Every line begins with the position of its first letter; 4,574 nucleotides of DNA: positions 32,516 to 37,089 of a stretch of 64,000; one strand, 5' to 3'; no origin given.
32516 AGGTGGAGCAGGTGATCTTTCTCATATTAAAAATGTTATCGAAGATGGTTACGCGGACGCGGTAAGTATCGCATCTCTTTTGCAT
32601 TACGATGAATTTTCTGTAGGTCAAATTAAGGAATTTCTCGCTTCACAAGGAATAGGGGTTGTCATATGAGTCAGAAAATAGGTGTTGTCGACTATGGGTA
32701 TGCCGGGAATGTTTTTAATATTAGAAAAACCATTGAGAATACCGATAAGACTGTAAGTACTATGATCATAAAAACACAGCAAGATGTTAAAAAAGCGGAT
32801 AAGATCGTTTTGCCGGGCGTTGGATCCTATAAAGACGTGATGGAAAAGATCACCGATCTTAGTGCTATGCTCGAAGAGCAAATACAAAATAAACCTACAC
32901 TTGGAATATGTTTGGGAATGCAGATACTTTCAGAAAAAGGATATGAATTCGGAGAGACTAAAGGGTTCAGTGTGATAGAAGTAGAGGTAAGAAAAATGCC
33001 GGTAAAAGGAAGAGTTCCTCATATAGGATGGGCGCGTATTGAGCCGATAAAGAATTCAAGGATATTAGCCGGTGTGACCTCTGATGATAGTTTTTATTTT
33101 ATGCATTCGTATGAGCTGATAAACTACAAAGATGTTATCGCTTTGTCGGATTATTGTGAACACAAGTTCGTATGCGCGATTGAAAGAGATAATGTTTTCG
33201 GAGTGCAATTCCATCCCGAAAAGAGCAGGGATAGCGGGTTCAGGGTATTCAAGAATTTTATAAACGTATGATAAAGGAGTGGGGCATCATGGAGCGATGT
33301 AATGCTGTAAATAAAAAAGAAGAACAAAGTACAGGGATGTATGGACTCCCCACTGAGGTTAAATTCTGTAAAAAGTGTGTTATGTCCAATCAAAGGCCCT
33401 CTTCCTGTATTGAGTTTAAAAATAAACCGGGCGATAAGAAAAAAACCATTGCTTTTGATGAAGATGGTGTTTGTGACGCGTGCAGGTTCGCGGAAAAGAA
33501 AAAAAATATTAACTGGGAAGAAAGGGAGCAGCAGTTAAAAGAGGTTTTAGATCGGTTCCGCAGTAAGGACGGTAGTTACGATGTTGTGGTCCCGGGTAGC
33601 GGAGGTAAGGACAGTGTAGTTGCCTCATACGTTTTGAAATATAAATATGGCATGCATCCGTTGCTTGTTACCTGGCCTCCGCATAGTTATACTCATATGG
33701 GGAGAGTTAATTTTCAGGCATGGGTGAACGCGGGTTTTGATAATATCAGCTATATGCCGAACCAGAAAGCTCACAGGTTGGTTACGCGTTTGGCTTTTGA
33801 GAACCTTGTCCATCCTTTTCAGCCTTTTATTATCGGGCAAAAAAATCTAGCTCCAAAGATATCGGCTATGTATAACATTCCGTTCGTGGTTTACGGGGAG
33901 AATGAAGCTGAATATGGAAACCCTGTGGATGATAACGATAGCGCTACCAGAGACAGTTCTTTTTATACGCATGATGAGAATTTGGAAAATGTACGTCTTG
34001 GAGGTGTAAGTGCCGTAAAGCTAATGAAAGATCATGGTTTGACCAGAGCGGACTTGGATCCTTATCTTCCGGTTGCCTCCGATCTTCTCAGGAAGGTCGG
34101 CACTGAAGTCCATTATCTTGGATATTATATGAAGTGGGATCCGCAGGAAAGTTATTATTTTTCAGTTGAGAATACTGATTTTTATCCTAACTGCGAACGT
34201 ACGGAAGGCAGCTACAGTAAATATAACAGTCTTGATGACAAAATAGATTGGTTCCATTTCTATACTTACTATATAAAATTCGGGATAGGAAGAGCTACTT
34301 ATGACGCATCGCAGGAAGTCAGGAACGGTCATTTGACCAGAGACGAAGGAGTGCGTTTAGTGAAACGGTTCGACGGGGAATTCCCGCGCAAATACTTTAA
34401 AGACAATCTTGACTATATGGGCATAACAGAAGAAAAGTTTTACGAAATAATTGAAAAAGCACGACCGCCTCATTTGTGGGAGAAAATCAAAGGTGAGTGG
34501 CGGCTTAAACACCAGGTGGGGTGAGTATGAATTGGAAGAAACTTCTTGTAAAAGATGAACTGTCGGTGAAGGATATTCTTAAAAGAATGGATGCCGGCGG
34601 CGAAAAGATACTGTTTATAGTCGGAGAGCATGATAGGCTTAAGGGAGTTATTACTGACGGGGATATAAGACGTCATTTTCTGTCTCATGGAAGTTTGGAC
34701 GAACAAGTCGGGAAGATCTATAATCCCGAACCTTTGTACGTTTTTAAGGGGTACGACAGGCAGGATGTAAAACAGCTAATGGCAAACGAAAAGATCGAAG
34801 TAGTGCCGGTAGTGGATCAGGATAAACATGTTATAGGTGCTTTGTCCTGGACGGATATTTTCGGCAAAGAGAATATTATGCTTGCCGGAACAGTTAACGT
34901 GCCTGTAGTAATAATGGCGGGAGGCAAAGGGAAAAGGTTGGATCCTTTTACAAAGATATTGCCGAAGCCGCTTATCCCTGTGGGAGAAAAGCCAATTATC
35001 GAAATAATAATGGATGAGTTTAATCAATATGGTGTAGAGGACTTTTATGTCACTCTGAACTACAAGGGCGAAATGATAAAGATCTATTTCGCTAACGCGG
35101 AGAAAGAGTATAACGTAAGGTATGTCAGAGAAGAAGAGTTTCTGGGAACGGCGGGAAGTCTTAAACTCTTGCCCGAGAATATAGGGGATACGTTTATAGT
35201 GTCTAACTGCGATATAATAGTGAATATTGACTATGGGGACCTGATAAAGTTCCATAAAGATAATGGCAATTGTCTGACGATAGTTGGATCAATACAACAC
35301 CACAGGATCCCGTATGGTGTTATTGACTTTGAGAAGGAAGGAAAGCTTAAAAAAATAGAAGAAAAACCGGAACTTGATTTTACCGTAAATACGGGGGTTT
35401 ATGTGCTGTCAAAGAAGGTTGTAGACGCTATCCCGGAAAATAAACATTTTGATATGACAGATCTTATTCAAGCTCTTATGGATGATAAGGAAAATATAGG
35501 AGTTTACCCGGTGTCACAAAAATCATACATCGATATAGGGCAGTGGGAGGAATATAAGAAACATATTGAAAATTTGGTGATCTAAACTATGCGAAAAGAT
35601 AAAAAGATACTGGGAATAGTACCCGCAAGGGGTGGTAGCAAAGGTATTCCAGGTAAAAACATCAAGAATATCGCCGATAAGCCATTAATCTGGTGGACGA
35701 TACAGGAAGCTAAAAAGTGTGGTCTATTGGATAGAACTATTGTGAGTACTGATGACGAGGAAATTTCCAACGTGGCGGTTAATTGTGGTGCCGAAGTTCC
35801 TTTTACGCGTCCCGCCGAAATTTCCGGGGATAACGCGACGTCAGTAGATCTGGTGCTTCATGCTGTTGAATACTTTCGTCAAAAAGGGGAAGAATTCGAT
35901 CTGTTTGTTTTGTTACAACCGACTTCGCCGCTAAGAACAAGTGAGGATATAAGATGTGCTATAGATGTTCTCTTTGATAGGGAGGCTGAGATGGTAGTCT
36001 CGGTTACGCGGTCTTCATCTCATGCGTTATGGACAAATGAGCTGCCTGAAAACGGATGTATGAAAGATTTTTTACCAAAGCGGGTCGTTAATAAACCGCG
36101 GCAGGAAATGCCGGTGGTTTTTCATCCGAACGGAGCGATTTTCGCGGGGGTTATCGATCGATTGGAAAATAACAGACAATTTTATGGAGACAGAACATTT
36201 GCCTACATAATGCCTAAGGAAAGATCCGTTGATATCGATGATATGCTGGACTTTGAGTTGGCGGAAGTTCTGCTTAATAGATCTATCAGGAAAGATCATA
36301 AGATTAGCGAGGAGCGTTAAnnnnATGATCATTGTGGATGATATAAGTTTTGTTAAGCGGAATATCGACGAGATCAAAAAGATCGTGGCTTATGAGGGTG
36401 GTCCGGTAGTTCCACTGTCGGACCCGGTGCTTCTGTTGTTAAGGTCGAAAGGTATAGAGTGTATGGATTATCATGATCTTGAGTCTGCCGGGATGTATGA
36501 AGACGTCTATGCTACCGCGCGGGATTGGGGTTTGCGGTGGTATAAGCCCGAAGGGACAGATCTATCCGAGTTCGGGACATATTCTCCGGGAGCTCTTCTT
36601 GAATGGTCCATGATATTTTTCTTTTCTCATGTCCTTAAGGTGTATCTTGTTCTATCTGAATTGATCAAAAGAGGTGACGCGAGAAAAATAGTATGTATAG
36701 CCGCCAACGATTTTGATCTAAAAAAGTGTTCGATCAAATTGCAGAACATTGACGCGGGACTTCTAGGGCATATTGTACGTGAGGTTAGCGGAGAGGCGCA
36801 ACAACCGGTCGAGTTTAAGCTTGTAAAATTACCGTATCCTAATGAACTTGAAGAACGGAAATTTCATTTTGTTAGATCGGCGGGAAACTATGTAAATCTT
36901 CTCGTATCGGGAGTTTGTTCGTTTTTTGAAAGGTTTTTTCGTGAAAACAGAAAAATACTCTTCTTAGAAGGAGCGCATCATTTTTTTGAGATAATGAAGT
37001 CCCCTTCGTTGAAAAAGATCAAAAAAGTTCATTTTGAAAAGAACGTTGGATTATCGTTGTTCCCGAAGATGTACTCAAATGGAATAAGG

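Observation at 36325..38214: Unassigned 629-aa protein between the CMP-sugar synthetase and the flippase: candidate novel nonulosonate transferase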

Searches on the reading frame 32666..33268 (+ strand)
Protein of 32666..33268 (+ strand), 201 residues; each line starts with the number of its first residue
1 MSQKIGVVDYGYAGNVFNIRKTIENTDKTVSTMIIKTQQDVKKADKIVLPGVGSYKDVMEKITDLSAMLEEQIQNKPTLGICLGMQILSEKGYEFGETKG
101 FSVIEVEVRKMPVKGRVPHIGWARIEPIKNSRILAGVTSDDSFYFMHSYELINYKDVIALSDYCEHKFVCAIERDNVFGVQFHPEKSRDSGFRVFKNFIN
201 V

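Call 5: search_protein_families(library=ncbifam, proteins=[window:32666-33268:+], max_evalue=0.00001)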
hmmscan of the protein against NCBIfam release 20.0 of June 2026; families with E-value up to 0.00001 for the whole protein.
window:32666-33268:+ (201 aa): 18 families
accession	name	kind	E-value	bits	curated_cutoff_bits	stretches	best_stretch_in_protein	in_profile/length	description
TIGR01855.1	IMP_synth_hisH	equivalog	5.9e-61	205.7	105.4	1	5-200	1-197/198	imidazole glycerol phosphate synthase subunit HisH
NF010608.0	PRK14004.1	equivalog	2.4e-36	125.4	216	1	5-200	2-208/210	imidazole glycerol phosphate synthase subunit HisH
NF001975.0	PRK00758.1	equivalog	2.1e-16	60.1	198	1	4-201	3-181/185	GMP synthase subunit A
TIGR00888.1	guaA_Nterm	equivalog_domain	1.8e-12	47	172.15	1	37-200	33-182/188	glutamine-hydrolyzing GMP synthase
TIGR03800.1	PLP_synth_Pdx2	equivalog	4.2e-10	39.8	105.55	1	4-199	1-183/184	pyridoxal 5'-phosphate synthase glutaminase subunit PdxT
NF005367.0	PRK06895.1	equivalog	1.1e-08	35.2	265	1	53-200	50-187/190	anthranilate synthase component II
NF002957.0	PRK03619.1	equivalog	1.1e-08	34.7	212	1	4-99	2-103/222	phosphoribosylformylglycinamidine synthase subunit PurQ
NF005072.0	PRK06490.1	equivalog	3.9e-08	32.5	339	1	47-187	63-188/251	glutamine amidotransferase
TIGR00566.1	trpG_papA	subfamily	6.4e-08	32.6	121.05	1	35-200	36-191/192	glutamine amidotransferase of anthranilate synthase or aminodeoxychorismate synthase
NF000848.1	PRK00074.1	equivalog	2.1e-07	29.9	400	1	8-199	4-184/512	glutamine-hydrolyzing GMP synthase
NF009475.0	PRK12838.1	equivalog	4.4e-07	29.2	221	0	3-90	170-255/359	carbamoyl phosphate synthase small subunit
TIGR01368.1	CPSaseIIsmall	equivalog_domain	6.7e-07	28.6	307.35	0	4-89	177-260/361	glutamine-hydrolyzing carbamoyl-phosphate synthase small subunit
TIGR01737.1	FGAM_synth_I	equivalog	1.6e-06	27.6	177.8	0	20-93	18-96/228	phosphoribosylformylglycinamidine synthase I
TIGR01823.1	PabB-fungal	equivalog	3.1e-06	25.7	442.55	1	17-200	19-202/742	aminodeoxychorismate synthase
NF003792.0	PRK05380.1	equivalog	6.9e-06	25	308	0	32-88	334-385/534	CTP synthase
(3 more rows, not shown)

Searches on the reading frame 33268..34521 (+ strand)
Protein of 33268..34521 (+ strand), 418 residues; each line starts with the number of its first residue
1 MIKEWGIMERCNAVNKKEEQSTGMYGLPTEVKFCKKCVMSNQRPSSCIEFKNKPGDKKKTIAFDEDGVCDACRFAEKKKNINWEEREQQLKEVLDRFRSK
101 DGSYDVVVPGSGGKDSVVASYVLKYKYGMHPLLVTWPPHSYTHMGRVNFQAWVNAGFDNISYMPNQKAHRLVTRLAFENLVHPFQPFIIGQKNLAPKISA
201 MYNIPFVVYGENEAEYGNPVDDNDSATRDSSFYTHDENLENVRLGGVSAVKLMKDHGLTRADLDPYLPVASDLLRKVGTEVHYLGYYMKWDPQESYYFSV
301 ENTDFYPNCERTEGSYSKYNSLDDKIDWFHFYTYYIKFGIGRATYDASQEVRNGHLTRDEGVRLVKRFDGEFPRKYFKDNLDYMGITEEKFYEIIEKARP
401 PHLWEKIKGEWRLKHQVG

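Call 5: search_protein_families(library=ncbifam, proteins=[window:33268-34521:+], max_evalue=0.00001)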
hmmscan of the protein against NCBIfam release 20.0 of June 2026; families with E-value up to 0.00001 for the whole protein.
window:33268-34521:+ (418 aa): 1 family
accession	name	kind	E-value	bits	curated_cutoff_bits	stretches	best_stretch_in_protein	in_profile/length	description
TIGR03573.1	WbuX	subfamily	5.8e-103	344.9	203.2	1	31-395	1-343/344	N-acetyl sugar amidotransferase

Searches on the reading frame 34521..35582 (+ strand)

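Call 5: search_protein_families(library=ncbifam, proteins=[window:34521-35582:+], max_evalue=0.00001)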
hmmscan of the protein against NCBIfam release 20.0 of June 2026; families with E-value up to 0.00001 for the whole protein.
window:34521-35582:+ (354 aa): 33 families (the best 25 are shown)
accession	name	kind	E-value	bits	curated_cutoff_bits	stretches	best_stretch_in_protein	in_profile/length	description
TIGR03992.1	Arch_glmU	subfamily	3.1e-39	135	292.1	1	129-342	3-218/393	bifunctional sugar-1-phosphate nucleotidylyltransferase/acetyltransferase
NF052502.1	man1P_GTase_Rv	exception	1.1e-28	100.1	440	1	129-353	3-231/352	mannose-1-phosphate guanylyltransferase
TIGR02623.1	G1P_cyt_trans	equivalog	1.8e-27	96.4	300.25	2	129-193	3-67/255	glucose-1-phosphate cytidylyltransferase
NF041313.1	UDPGP_AglF_Halo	equivalog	4.6e-27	95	400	1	130-344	4-226/234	UTP--glucose-1-phosphate uridylyltransferase AglF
NF049965.1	GlMnHpPGnyltfHddC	equivalog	2.2e-26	92.9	300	1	130-350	4-219/221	D-glycero-D-manno-heptose 1-phosphate guanosyltransferase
NF045761.1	NAMPUrTaseMurU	equivalog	9.9e-25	87.7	250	1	130-344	4-219/226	N-acetylmuramate alpha-1-phosphate uridylyltransferase MurU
NF041173.1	Sug_nt_acttase_Thmprot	equivalog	3.2e-24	85.6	600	1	129-341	3-216/405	bifunctional sugar-1-phosphate nucleotidylyltransferase/acetyltransferase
TIGR01208.1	rmlA_long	equivalog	7.8e-20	71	320.25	1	130-344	3-226/353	glucose-1-phosphate thymidylyltransferase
TIGR02091.1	glgC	equivalog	1e-14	54.4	424.9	1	129-341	3-248/364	glucose-1-phosphate adenylyltransferase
NF010934.1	PRK14354.1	equivalog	3.4e-14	52.2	450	1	129-333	2-216/447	bifunctional UDP-N-acetylglucosamine diphosphorylase/glucosamine-1-phosphate N-acetyltransferase GlmU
TIGR01099.1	galU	equivalog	9.7e-14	51.6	326.8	1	129-191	4-66/261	UTP--glucose-1-phosphate uridylyltransferase GalU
TIGR00393.1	kpsF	subfamily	1.2e-13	51.3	203.7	1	10-108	169-267/268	KpsF/GutQ family sugar-phosphate isomerase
NF002023.0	PRK00844.1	subfamily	1.2e-13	50.7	458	1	126-324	6-217/408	glucose-1-phosphate adenylyltransferase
TIGR01173.1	glmU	equivalog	1.1e-12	47.6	366.85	1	129-332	3-215/452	bifunctional UDP-N-acetylglucosamine diphosphorylase/glucosamine-1-phosphate N-acetyltransferase GlmU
NF010939.0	PRK14359.1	equivalog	1.3e-11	43.7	592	1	126-341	2-222/430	bifunctional UDP-N-acetylglucosamine diphosphorylase/glucosamine-1-phosphate N-acetyltransferase GlmU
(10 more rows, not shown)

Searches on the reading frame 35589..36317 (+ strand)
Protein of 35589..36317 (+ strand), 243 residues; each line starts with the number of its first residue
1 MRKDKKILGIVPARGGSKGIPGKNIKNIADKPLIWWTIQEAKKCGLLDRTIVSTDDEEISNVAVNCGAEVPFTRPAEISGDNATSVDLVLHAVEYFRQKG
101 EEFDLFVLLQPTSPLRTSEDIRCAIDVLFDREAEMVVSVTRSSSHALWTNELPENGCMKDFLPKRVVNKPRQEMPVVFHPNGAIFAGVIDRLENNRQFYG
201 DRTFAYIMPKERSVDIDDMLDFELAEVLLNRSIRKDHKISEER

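Call 5: search_protein_families(library=ncbifam, proteins=[window:35589-36317:+], max_evalue=0.00001)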
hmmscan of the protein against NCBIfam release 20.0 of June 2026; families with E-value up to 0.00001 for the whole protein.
window:35589-36317:+ (243 aa): 6 families
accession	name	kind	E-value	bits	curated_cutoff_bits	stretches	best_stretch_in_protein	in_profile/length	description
TIGR03584.1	PseF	equivalog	1.4e-48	165.5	205.7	1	9-229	2-220/222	pseudaminic acid cytidylyltransferase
NF003952.0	PRK05450.1-5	subfamily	6.3e-20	71.4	193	1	6-142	2-131/250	3-deoxy-manno-octulosonate cytidylyltransferase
NF009905.0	PRK13368.1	subfamily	1e-15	57.7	255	1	6-140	2-126/243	3-deoxy-manno-octulosonate cytidylyltransferase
NF003950.0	PRK05450.1-3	subfamily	1e-14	54.5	234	1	6-142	2-132/248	3-deoxy-manno-octulosonate cytidylyltransferase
NF003948.0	PRK05450.1-1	equivalog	2.7e-12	46.4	281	1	4-142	3-134/248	3-deoxy-manno-octulosonate cytidylyltransferase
TIGR00466.1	kdsB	equivalog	4e-11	42.8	155.2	1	10-137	6-125/241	3-deoxy-manno-octulosonate cytidylyltransferase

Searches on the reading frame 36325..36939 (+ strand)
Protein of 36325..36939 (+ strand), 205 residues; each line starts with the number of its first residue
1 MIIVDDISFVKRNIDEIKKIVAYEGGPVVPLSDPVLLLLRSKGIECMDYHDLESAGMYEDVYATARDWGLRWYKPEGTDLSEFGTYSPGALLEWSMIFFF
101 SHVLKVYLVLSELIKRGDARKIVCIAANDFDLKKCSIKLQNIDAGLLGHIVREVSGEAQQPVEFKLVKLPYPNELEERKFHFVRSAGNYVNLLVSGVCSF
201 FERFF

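Call 62: predict_structure(alignment_id=A3)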
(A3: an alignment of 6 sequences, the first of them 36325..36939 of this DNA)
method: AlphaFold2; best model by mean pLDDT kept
length: 205 residues; sequences in the alignment: 6
mean_pLDDT: 76.5   pTM: 0.64
mean pLDDT of the five models: 76.5, 73.7, 73.7, 73.0, 72.2
residues with pLDDT >= 90: 23; 70-90: 122; 50-70: 49; < 50: 11
segments of 3 or more residues with pLDDT < 50: 132-137
pLDDT, mean of each block of 10 residues (from residue 1): 85 91 89 89 88 80 82 68 58 73 85 80 79 48 74 86 86 53 66 75 62
secondary structure, 60 per line:
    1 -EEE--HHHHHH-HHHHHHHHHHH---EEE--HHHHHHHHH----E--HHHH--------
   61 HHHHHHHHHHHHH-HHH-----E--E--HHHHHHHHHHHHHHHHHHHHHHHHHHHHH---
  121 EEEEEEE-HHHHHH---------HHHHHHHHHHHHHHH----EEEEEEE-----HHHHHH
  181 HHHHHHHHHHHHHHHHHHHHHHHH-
elements in order: E2-4 H7-12 H14-24 E28-30 H33-41 H49-52 H61-73 H89-117 E121-127 H129-134 H144-158 E163-169 H175-204

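Call 64: fold_search(model_id=the predicted structure, library=pdb)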
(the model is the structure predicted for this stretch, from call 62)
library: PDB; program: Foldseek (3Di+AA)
matches with E <= 10: 1005; with E <= 0.001: 0
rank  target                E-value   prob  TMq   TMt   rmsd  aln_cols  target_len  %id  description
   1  6zdz_B                1.2e-02  0.84  0.33  0.30  17.3       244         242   11  Tetragonal crystal structure of the bulky-bulky ketone specific alcohol dehydrogenase from Comamonas testosteroni (released 2020-11-11)
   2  3guy_G                2.2e-02  0.66  0.31  0.29  13.2       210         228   14  Crystal structure of a short-chain dehydrogenase/reductase from Vibrio parahaemolyticus (released 2009-04-14)
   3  6zdz_A                3.7e-02  0.66  0.33  0.30  17.4       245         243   11  Tetragonal crystal structure of the bulky-bulky ketone specific alcohol dehydrogenase from Comamonas testosteroni (released 2020-11-11)
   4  1pr9_A                3.9e-02  0.66  0.31  0.28  11.2       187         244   16  Human L-Xylulose Reductase Holoenzyme (released 2004-02-24)
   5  7owl_B                4.4e-02  0.60  0.29  0.31  14.9       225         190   10  Odinarchaeota Adenylate kinase (OdinAK) in complex with CTP (released 2022-09-28)
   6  4cql_C                4.4e-02  0.51  0.30  0.29   9.5       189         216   11  Crystal structure of heterotetrameric human ketoacyl reductase complexed with NAD (released 2014-09-10)
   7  6ze0_A                5.2e-02  0.51  0.30  0.27  16.1       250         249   12  Orthorhombic crystal structure of the bulky-bulky ketone specific alcohol dehydrogenase from Comamonas testosteroni (released 2020-11-11)
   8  3guy_D                5.6e-02  0.63  0.35  0.33  12.0       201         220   14  Crystal structure of a short-chain dehydrogenase/reductase from Vibrio parahaemolyticus (released 2009-04-14)
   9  7owl_C                5.6e-02  0.38  0.27  0.28  18.5       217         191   13  Odinarchaeota Adenylate kinase (OdinAK) in complex with CTP (released 2022-09-28)
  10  6ze0_C                6.3e-02  0.44  0.31  0.27  18.1       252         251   13  Orthorhombic crystal structure of the bulky-bulky ketone specific alcohol dehydrogenase from Comamonas testosteroni (released 2020-11-11)
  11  4trr_D                7.5e-02  0.66  0.38  0.32  12.2       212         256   17  Crystal structure of a putative Putative D-beta-hydroxybutyrate dehydrogenase from Burkholderia cenocepacia J2315 (released 2014-08-06)
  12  4yxf_B                7.5e-02  0.47  0.32  0.30  13.0       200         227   14  MupS, a 3-oxoacyl (ACP) reductase involved in Mupirocin biosynthesis (released 2016-04-13)
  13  7owk_E                7.5e-02  0.44  0.29  0.30  15.1       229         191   10  Odinarchaeota Adenylate kinase (OdinAK) in complex with dTTP (released 2022-09-28)
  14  5f2h_A                7.9e-02  0.21  0.22  0.17  19.1       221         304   12  2.75 Angstrom resolution crystal structure of uncharacterized protein from Bacillus cereus ATCC 10987 (released 2015-12-16)
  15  8dt1_C                1.0e-01  0.57  0.37  0.31  11.7       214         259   16  Crystal Structure of a Putative D-beta-hydroxybutyrate dehydrogenase from Burkholderia cenocepacia J2315 in complex wi (released 2022-08-17)
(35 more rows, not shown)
